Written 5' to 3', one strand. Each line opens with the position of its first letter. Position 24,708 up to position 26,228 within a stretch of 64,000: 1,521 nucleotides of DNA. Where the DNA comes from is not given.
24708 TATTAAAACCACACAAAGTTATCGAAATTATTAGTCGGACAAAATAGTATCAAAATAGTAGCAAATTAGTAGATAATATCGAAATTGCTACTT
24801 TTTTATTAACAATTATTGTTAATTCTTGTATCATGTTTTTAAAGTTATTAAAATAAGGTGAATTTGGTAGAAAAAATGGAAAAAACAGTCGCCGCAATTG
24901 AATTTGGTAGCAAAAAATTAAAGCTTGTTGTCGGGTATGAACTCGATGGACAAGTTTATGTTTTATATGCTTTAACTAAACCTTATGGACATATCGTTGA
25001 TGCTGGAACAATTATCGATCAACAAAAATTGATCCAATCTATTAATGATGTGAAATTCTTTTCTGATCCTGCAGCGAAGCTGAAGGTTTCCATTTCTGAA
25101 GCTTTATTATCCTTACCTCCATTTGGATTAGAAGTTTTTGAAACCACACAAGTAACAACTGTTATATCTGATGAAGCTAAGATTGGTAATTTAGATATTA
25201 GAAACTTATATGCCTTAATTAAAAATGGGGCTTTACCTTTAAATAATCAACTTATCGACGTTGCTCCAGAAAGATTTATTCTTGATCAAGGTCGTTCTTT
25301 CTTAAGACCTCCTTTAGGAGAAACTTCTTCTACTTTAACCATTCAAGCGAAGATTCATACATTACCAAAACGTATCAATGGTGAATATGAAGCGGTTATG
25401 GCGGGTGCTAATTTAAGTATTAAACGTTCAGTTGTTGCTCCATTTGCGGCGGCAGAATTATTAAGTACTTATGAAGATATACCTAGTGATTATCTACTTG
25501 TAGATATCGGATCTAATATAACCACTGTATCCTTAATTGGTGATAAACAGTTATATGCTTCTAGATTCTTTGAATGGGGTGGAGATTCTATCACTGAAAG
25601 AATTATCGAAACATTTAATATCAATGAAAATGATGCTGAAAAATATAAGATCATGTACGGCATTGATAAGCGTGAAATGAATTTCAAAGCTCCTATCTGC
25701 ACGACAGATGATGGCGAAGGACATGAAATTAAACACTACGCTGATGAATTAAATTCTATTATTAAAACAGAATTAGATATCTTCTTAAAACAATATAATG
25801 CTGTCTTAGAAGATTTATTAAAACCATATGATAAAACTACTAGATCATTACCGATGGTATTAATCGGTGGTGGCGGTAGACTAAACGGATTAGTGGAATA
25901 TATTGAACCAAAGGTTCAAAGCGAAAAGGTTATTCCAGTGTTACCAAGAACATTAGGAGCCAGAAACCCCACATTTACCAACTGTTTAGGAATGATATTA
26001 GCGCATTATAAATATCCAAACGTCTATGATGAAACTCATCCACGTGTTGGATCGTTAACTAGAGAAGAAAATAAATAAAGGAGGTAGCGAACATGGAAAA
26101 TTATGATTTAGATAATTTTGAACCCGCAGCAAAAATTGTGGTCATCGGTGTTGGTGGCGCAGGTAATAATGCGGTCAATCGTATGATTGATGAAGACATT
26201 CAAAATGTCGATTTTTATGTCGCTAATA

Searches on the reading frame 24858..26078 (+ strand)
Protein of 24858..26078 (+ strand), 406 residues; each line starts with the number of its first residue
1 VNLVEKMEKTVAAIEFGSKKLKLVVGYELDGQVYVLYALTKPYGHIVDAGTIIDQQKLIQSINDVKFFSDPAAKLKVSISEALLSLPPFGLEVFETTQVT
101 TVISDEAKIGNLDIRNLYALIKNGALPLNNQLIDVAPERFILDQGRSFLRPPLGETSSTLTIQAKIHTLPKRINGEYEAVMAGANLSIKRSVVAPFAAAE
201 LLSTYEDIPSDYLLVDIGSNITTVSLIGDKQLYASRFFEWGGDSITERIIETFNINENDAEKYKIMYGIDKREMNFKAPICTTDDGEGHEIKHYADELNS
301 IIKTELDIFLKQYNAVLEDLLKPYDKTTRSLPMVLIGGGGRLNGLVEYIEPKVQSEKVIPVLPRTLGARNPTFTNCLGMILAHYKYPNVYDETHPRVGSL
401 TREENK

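Call 45: search_protein_families(library=pfam, proteins=[window:24858-26078:+])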
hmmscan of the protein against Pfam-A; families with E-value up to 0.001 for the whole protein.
window:24858-26078:+ (406 aa): 4 families
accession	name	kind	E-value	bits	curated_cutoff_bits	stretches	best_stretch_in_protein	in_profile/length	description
PF14450.12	FtsA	-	1.1e-11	45.6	31.8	1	214-378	2-127/127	Cell division protein FtsA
PF11104.14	PilM_2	-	1e-07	31.7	27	1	213-267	183-237/340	Type IV pilus assembly protein PilM;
PF06723.19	MreB_Mbl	-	3.3e-06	26.6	27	1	209-354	144-298/327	MreB/Mbl protein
PF02491.25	SHS2_FTSA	-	5.9e-05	23.8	25.4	1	97-166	9-77/79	SHS2 domain inserted in FTSA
